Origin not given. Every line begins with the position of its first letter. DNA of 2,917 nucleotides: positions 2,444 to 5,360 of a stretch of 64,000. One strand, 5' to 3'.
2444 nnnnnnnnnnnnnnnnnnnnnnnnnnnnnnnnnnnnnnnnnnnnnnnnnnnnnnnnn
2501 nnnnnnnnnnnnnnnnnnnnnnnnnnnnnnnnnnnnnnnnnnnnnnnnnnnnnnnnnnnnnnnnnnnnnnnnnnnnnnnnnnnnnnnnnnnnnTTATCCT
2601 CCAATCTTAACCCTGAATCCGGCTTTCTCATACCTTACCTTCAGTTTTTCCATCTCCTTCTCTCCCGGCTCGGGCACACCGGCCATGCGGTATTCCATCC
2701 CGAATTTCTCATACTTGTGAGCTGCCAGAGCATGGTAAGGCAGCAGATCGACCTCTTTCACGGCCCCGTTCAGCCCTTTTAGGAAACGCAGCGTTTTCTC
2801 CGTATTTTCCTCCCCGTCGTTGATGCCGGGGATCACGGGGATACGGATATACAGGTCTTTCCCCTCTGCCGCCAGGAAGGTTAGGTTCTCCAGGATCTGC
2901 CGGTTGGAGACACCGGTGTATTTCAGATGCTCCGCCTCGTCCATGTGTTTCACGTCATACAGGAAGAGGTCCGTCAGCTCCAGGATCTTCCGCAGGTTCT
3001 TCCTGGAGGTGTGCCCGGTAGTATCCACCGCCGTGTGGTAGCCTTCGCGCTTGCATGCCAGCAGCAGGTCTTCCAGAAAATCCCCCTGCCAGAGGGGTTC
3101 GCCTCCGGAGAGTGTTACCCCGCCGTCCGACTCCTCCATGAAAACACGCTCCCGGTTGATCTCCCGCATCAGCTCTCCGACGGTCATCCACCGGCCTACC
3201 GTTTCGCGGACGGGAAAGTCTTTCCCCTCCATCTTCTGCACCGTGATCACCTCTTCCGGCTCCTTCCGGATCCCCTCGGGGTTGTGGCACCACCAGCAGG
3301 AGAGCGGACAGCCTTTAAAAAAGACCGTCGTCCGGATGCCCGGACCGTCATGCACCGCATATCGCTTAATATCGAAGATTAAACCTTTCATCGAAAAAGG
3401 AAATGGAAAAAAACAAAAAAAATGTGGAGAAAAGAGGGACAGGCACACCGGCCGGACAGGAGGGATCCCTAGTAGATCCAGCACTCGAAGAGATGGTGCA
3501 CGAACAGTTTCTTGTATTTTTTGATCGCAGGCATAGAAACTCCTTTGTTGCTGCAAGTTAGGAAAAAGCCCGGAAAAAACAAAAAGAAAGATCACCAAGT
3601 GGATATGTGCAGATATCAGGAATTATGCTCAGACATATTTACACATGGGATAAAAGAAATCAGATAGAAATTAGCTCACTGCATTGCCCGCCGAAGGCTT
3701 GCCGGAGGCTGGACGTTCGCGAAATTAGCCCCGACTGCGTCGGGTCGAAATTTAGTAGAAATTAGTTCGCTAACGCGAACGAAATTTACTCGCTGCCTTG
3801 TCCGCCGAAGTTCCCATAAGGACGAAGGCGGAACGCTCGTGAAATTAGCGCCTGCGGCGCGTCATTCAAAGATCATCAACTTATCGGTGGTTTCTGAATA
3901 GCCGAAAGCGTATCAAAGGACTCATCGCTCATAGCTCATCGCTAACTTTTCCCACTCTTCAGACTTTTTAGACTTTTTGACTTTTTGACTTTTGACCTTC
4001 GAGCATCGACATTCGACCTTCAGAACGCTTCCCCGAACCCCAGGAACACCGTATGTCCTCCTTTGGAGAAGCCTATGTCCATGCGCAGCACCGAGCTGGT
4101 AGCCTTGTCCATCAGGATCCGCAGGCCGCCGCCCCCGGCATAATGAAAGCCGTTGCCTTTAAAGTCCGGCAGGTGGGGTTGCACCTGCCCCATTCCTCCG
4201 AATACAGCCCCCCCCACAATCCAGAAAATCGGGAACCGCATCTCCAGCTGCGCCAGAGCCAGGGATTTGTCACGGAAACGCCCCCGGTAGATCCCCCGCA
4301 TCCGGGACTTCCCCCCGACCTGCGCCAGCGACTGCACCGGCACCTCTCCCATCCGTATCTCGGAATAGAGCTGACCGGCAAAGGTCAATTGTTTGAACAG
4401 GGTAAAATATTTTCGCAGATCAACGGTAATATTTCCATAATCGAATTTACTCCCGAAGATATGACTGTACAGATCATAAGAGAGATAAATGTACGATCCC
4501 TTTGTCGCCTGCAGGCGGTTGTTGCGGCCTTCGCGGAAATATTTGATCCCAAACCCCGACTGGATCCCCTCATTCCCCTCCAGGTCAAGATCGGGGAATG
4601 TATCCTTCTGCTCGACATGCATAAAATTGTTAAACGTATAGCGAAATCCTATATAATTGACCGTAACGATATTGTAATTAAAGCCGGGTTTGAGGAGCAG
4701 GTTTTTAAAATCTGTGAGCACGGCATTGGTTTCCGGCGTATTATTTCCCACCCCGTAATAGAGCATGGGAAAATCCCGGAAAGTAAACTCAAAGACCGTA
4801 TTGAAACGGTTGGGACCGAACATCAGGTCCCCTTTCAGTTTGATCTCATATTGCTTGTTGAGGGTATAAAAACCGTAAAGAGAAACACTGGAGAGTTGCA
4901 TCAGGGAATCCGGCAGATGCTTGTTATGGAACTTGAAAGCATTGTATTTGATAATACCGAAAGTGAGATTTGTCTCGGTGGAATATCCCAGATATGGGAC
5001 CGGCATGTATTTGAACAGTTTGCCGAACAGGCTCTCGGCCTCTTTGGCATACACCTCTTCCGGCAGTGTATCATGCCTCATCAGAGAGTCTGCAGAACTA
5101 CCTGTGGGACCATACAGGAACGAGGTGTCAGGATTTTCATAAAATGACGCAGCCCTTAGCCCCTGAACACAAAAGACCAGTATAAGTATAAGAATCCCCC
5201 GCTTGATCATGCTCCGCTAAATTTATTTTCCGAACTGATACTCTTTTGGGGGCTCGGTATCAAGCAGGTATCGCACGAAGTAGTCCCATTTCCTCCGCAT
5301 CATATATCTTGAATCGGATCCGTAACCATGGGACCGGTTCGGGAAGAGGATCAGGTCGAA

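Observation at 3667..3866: Array of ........-headed hairpin units in a 630-nt gene-free gap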

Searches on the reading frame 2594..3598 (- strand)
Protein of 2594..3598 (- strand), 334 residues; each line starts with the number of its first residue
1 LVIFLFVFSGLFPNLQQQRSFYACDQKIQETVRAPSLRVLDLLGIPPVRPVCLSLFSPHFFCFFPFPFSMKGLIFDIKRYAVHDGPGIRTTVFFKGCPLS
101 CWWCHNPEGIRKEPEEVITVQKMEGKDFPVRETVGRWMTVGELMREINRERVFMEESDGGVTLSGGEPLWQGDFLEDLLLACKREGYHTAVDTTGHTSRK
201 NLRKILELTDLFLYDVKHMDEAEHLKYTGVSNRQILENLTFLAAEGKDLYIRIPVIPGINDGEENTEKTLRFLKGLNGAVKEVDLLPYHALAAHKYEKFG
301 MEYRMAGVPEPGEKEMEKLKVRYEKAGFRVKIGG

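Call 6: search_protein_families(library=pfam, proteins=[window:2594-3598:-])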
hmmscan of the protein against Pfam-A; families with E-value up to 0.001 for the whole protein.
window:2594-3598:- (334 aa): 2 families
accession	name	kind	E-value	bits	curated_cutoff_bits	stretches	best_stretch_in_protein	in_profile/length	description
PF04055.27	Radical_SAM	-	1.3e-20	74.7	29.5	1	92-267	2-163/166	Radical SAM superfamily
PF13353.11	Fer4_12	-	2.4e-14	54.3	22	1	84-235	2-136/137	4Fe-4S single cluster domain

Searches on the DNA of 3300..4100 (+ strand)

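Call 28: search_rna_families(source=window, start=3300, end=4100, threshold=evalue, max_evalue=10)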
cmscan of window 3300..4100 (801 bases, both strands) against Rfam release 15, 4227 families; matches with E-value up to 10: 1.
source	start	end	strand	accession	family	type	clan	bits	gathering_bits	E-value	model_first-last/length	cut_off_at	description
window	3522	3596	+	RF02111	IS009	Gene;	-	10.1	117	9.8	1-199/199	no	IS009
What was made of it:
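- On Any Rfam RNA family: At E up to 10, the only hit in 3300-4100 is a meaningless 10-bit one outside the array (call 28).
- There is no Rfam match (call 28).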

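Call 38: search_dna_similar(query=window:3560-3880:+, collection=plasmids, mode=distant, max_evalue=1)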
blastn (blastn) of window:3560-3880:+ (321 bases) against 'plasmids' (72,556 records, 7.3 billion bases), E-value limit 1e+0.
No match.

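Call 39: search_dna_similar(query=window:3560-3880:+, collection=phages, mode=distant, max_evalue=1)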
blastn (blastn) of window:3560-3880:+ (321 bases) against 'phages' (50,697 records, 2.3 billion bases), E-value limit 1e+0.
No match.
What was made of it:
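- Tried and rejected: Plasmids and phages. blastn of 3560-3880 against PLSDB plasmids and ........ phages in distant mode gave no match (calls 38, 39).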

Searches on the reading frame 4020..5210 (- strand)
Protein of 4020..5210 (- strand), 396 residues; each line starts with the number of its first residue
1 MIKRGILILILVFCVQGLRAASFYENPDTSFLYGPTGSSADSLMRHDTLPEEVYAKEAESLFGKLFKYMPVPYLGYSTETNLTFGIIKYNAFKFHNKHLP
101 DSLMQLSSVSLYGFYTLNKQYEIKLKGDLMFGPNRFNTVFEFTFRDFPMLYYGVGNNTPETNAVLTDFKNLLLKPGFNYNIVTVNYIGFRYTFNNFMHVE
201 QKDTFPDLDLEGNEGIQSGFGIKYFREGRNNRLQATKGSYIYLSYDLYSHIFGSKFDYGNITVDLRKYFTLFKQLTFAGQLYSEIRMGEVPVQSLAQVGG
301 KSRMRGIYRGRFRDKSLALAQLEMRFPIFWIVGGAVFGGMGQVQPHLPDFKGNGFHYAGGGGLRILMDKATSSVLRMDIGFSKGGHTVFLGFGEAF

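Call 6: search_protein_families(library=pfam, proteins=[window:4020-5210:-])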
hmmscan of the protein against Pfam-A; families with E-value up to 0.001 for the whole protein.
window:4020-5210:- (396 aa): 1 family
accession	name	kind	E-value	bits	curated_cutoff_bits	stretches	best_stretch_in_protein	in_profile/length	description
PF01103.29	Omp85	-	8.2e-12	45.7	24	1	177-343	80-261/325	Omp85 superfamily domain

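Call 11: find_encoding_contigs(protein=window:4020-5210:-, flank=10000, max_places=10)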
Protein window:4020-5210:- (396 aa): 1 contig read that carries it; 1 place shown.
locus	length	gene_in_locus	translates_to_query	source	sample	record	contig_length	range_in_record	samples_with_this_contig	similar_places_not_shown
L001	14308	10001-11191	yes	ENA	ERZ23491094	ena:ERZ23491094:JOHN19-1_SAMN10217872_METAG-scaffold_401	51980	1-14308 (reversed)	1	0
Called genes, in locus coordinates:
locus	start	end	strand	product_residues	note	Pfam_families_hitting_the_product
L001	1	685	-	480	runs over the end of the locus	PF00884:Sulfatase, PF16347:SGSH_C, PF14707:Sulfatase_C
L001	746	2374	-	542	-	PF07690:MFS_1, PF00854:PTR2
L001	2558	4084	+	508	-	PF03853:YjeF_N, PF01256:Carb_kinase, PF08543:Phos_pyr_kin (weak)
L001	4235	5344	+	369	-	PF16115:DUF4831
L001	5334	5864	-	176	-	PF03190:Thioredox_DsbH, PF13899:Thioredoxin_7 (weak), PF13098:Thioredoxin_2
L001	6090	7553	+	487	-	PF01546:Peptidase_M20, PF07687:M20_dimer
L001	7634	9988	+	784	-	PF00930:DPPIV_N, PF00326:Peptidase_S9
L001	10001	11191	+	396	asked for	PF01103:Omp85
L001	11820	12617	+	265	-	PF13353:Fer4_12, PF04055:Radical_SAM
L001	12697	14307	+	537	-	?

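Call 13: find_related_loci(query=window:4020-5210:-, collection=genome_contigs, flank=10000)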
Query window:4020-5210:- (396 aa) in genome_contigs; peptide patterns used: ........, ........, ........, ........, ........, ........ (x = any residue, [..] = any of these).
42 stretches matched a pattern; 3 encode a relative of the query (tblastn E <= 1e-3); 3 distinct loci.
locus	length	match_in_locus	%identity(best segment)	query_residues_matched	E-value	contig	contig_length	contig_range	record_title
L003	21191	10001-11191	68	1-396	0e+0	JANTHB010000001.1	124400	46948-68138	MAG: Bacteroidales bacterium isolate bin10098 c_000000000012, whole genome shotgun sequence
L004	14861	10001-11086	73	36-396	1e-178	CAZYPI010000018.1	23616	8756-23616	MAG TPA_asm: uncultured Rikenellaceae bacterium isolate SRP163575_co1_577 genome assembly, contig: NODE_4386_length_2361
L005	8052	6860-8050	69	1-396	0e+0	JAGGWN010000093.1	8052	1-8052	MAG: Bacteroidales bacterium isolate AUK127 PB_MBMC_081_c_000000000132, whole genome shotgun sequence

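Call 21: find_homologous_proteins(query=window:4020-5210:-, max_evalue=1e-30)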
Query window:4020-5210:- (396 aa): 128 proteins with E <= 1e-30 among 2951 candidates; the best 120 are listed.
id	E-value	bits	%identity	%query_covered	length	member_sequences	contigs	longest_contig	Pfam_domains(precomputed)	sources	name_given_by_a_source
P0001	7.5e-238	807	88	100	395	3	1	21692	PF01103.30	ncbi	-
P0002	1.7e-210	717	78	100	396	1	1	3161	PF01103.30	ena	-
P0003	1.4e-181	622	69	100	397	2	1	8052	PF01103.30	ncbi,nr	ncbi:MAG: BamA/TamA family outer membrane protein, partial [Bacteroidales bacterium]|nr:BamA/TamA fa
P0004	2.0e-177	608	68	100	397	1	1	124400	PF01103.30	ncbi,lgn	-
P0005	3.8e-175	601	69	99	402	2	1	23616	PF01103.30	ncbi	-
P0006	5.3e-159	548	63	99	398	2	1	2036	PF01103.30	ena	-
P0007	1.2e-148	514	77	71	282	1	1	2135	PF01103.30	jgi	-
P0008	3.3e-148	512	68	84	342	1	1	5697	PF01103.30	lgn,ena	-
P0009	1.1e-123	431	53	90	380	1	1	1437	PF01103.30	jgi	-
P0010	2.1e-123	431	56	86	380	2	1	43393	PF01103.30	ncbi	-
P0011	1.4e-122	428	53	91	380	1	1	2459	PF01103.30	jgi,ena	-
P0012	2.5e-122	427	56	84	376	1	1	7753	PF01103.30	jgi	jgi:hypothetical protein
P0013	9.3e-122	425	55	86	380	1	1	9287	PF01103.30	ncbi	-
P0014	2.5e-121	424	53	89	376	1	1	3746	PF01103.30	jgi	-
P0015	8.3e-121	422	53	89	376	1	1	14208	PF01103.30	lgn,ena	-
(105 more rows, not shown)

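Call 22: find_encoding_contigs(protein=P0001, flank=10000)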
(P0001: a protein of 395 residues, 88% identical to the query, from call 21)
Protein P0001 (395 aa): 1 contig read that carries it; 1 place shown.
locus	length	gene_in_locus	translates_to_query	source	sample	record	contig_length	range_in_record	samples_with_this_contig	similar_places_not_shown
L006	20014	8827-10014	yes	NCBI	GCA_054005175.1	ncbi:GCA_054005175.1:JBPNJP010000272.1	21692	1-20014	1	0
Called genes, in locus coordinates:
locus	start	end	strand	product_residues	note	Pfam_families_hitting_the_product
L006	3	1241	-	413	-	?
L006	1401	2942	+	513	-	PF03853:YjeF_N, PF01256:Carb_kinase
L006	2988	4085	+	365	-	PF16115:DUF4831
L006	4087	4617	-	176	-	PF03190:Thioredox_DsbH, PF13899:Thioredoxin_7 (weak), PF13098:Thioredoxin_2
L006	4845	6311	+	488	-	PF01546:Peptidase_M20, PF07687:M20_dimer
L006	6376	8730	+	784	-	PF00930:DPPIV_N, PF26549:Tricorn_N (faint), PF00326:Peptidase_S9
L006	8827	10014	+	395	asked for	PF01103:Omp85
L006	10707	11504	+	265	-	PF13353:Fer4_12, PF04055:Radical_SAM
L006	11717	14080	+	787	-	PF02901:PFL-like, PF01228:Gly_radical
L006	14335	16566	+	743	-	PF05448:AXE1, PF01738:DLH (faint), PF12697:Abhydrolase_6 (faint), PF12146:Hydrolase_4 (faint), PF00326:Peptidase_S9 (weak), PF22244:GCE_fung (weak), PF00561:Abhydrolase_1 (weak)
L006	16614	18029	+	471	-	-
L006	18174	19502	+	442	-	-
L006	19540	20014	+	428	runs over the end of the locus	PF07494:Reg_prop (faint)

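Call 23: find_encoding_contigs(protein=P0002, flank=10000)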
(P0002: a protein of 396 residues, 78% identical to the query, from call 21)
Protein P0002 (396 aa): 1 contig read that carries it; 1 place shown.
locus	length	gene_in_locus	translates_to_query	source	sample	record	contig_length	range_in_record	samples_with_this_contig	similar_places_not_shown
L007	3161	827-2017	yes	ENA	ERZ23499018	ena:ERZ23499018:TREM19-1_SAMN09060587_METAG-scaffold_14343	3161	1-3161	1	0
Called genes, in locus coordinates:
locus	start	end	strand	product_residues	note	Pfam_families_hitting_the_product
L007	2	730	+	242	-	?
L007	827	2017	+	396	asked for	PF01103:Omp85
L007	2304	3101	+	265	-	PF13353:Fer4_12, PF04055:Radical_SAM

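Call 55: search_protein_families(library=ncbifam, proteins=[window:4020-5210:-])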
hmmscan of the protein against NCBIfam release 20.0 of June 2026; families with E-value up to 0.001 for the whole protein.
window:4020-5210:- (396 aa): 1 family
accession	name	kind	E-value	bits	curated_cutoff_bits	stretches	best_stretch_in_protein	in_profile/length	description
NF047779.1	Omp85_fam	subfamily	3.5e-24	86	200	1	227-396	234-423/423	Omp85 family outer membrane protein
